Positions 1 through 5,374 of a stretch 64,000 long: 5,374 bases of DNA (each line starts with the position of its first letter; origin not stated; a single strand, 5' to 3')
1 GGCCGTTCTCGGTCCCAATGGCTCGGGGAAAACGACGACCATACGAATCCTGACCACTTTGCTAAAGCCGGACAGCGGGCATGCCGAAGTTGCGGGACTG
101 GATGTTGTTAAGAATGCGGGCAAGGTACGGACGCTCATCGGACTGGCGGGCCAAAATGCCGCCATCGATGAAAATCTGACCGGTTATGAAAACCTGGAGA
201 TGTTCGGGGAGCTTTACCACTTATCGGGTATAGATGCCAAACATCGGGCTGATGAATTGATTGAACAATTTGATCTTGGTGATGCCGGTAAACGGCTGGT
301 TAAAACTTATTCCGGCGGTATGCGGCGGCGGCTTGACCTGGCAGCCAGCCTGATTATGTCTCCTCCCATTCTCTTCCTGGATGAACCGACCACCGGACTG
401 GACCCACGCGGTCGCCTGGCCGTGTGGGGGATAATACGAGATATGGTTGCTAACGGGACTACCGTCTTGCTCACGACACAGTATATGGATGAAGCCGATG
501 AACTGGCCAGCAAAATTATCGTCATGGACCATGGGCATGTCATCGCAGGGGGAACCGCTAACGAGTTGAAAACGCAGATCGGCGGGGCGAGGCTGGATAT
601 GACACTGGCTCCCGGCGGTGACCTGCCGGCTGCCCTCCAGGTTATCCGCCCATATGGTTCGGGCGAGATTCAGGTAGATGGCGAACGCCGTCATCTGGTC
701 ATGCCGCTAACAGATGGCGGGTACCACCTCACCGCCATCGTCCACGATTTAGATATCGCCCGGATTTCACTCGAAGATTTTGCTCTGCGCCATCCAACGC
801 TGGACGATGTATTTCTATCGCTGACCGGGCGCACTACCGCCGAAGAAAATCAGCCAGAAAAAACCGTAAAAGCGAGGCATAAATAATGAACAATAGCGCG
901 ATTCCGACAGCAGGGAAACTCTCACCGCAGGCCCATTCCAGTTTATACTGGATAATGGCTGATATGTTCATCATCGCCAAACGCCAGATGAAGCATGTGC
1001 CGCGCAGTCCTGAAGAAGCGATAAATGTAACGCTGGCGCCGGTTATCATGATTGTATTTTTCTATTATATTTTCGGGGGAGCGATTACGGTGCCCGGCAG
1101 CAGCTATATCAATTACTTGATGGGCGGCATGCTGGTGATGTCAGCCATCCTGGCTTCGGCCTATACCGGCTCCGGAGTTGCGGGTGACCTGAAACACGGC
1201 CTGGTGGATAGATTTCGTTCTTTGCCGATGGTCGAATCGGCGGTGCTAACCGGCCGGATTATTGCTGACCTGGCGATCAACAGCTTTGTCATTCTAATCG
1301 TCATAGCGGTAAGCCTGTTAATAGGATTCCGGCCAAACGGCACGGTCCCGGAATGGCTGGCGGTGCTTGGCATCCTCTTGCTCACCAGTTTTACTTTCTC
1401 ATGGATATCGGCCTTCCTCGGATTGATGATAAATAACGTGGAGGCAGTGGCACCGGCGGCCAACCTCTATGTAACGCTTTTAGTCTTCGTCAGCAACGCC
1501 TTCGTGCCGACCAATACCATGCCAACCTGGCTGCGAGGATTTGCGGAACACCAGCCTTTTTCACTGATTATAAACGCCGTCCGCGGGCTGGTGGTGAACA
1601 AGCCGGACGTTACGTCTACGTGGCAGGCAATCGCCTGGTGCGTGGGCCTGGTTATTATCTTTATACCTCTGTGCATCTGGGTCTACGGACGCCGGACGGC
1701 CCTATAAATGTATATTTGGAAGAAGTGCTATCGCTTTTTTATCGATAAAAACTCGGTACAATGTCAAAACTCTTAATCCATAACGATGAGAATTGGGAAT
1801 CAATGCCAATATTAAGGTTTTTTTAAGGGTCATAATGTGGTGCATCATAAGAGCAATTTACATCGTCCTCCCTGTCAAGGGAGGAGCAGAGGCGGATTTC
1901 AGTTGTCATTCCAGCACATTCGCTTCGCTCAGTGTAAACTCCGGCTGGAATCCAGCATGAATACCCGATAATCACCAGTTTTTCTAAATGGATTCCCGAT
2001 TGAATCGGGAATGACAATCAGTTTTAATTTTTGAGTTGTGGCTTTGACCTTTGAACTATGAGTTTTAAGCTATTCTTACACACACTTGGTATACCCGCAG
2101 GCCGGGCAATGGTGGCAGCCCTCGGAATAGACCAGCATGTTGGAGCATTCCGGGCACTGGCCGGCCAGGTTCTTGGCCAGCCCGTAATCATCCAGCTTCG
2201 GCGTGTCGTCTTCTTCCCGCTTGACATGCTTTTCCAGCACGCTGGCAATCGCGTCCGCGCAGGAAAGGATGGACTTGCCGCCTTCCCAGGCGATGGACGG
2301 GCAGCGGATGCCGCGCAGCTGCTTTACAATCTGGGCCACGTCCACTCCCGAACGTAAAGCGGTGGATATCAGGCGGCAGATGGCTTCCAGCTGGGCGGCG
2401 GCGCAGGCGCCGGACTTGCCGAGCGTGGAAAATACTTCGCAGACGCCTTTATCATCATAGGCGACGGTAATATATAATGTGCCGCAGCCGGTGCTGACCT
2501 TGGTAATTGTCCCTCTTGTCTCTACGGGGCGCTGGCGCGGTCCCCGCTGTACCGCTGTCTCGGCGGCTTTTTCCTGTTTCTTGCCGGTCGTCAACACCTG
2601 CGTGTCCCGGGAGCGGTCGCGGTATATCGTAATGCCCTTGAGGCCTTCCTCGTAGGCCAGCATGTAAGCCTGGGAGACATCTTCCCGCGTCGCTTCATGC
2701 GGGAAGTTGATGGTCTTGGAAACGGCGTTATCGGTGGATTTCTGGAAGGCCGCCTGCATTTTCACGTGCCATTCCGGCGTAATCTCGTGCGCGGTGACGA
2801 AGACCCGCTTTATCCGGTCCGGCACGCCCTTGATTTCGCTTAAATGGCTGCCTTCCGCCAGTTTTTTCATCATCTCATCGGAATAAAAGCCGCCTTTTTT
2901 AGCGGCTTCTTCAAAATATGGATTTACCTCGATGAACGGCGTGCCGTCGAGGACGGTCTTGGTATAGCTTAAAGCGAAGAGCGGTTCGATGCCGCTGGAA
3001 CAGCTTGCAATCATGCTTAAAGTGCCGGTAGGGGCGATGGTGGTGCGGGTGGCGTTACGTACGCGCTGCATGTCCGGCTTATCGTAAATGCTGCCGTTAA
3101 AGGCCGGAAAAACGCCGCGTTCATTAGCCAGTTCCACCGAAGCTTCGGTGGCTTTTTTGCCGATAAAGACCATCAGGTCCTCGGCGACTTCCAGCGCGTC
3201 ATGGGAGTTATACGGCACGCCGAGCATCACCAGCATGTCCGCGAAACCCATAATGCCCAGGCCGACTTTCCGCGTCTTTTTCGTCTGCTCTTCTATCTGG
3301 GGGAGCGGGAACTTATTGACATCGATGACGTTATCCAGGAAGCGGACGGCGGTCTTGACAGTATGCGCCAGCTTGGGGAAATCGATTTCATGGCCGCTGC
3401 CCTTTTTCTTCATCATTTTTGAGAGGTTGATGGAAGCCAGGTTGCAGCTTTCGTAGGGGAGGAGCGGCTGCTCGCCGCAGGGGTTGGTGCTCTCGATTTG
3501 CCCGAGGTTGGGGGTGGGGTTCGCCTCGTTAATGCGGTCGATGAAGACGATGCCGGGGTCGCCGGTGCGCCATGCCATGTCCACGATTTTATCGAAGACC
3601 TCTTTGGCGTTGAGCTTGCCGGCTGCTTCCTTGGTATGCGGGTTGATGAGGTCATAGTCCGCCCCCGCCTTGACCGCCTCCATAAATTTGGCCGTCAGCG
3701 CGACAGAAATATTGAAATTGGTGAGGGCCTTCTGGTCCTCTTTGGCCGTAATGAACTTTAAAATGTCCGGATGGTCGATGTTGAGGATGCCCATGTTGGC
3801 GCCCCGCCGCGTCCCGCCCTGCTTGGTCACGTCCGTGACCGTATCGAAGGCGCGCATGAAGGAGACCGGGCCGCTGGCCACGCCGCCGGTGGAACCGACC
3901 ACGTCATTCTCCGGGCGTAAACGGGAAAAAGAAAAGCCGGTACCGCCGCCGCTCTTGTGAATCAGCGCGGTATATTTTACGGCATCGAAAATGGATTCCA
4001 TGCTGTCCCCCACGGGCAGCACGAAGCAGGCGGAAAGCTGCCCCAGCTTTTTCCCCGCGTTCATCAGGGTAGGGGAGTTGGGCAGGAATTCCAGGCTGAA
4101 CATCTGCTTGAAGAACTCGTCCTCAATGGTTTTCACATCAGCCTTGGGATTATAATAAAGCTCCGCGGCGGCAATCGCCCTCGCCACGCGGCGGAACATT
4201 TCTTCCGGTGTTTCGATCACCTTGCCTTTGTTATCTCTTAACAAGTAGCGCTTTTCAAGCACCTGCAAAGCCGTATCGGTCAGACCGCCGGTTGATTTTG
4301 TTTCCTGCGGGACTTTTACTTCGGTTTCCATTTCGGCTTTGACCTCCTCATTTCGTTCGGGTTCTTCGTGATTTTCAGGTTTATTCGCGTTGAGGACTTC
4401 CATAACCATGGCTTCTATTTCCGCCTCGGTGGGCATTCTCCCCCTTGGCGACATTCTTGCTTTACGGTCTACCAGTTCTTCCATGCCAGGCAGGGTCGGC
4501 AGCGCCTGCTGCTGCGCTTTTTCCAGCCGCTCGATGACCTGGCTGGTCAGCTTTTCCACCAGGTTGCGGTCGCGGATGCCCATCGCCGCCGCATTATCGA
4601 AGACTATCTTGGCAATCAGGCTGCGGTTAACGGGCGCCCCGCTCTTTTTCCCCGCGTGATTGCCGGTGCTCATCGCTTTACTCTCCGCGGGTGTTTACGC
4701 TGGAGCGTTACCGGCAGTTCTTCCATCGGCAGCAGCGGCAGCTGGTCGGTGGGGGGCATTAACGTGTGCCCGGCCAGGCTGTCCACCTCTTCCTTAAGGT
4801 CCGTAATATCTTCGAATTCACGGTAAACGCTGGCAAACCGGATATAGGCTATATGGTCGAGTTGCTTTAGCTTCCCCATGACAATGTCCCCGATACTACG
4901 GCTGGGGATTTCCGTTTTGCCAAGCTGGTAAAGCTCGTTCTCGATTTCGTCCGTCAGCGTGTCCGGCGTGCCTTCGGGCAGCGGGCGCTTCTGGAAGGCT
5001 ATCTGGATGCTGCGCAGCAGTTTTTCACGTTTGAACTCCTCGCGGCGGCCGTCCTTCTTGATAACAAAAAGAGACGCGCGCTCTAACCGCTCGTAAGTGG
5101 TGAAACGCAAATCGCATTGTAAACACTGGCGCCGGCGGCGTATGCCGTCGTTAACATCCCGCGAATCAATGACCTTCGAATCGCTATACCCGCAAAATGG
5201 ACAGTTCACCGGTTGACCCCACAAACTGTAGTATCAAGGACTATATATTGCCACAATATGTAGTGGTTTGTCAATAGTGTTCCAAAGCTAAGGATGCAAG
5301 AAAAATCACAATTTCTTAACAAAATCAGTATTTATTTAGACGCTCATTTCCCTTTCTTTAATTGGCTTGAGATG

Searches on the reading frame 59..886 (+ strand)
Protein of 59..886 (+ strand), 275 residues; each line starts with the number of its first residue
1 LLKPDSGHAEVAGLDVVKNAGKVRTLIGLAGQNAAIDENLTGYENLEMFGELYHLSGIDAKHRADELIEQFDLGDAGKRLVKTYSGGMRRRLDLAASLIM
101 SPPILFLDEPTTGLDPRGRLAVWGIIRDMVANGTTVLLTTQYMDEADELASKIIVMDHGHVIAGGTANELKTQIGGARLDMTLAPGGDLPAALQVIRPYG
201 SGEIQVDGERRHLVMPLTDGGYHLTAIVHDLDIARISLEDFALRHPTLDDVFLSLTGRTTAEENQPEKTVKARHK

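Call 66: search_protein_families(library=pfam, max_evalue=0.00001, proteins=[window:59-886:+])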
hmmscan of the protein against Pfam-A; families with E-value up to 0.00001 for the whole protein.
window:59-886:+ (275 aa): 3 families
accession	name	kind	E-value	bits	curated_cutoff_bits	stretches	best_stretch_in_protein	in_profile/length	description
PF00005.33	ABC_tran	-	2.8e-15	57.6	25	1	2-112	35-137/137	ABC transporter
PF13304.12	AAA_21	-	3.4e-07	31.1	27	1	67-141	221-298/304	AAA domain, putative AbiEii toxin, Type IV TA system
PF13732.12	DrrA1-3_C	-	6.9e-06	27.1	27.4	0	165-255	1-80/81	ATP-binding protein DrrA1-3-like, C-terminal domain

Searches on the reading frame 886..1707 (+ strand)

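Call 66: search_protein_families(library=pfam, max_evalue=0.00001, proteins=[window:886-1707:+])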
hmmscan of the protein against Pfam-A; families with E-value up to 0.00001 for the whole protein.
window:886-1707:+ (273 aa): 2 families
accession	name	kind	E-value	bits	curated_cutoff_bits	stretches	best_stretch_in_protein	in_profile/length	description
PF01061.29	ABC2_membrane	-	1.1e-26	94.1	26.9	1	28-235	4-209/211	ABC-2 type transporter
PF12698.13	ABC2_membrane_3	-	8.1e-15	55.2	31.6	1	71-262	157-344/347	ABC-2 family transporter protein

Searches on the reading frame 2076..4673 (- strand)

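Call 66: search_protein_families(library=pfam, max_evalue=0.00001, proteins=[window:2076-4673:-])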
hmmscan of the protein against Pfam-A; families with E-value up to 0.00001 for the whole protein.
window:2076-4673:- (865 aa): 3 families
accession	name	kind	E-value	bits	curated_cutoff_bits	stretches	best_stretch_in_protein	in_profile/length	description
PF02867.20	Ribonuc_red_lgC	-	3.4e-142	475.2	23.9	1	214-684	1-523/523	Ribonucleotide reductase, barrel domain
PF00317.26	Ribonuc_red_lgN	-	1.3e-27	96.1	28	1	131-211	3-77/77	Ribonucleotide reductase, all-alpha domain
PF12637.14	TSCPD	-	1.1e-23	83.8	22.8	1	725-816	6-87/88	TSCPD domain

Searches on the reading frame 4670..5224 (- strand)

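Call 66: search_protein_families(library=pfam, max_evalue=0.00001, proteins=[window:4670-5224:-])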
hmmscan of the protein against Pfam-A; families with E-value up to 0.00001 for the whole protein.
window:4670-5224:- (184 aa): 2 families
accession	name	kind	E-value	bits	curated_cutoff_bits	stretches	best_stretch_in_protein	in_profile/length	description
PF03477.21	ATP-cone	-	1.6e-23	83.5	25.8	1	53-139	2-87/88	ATP cone domain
PF22811.2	Zn_ribbon_NrdR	-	2.6e-18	66.1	27.2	1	7-45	2-42/42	Transcriptional repressor NrdR-like, N-terminal domain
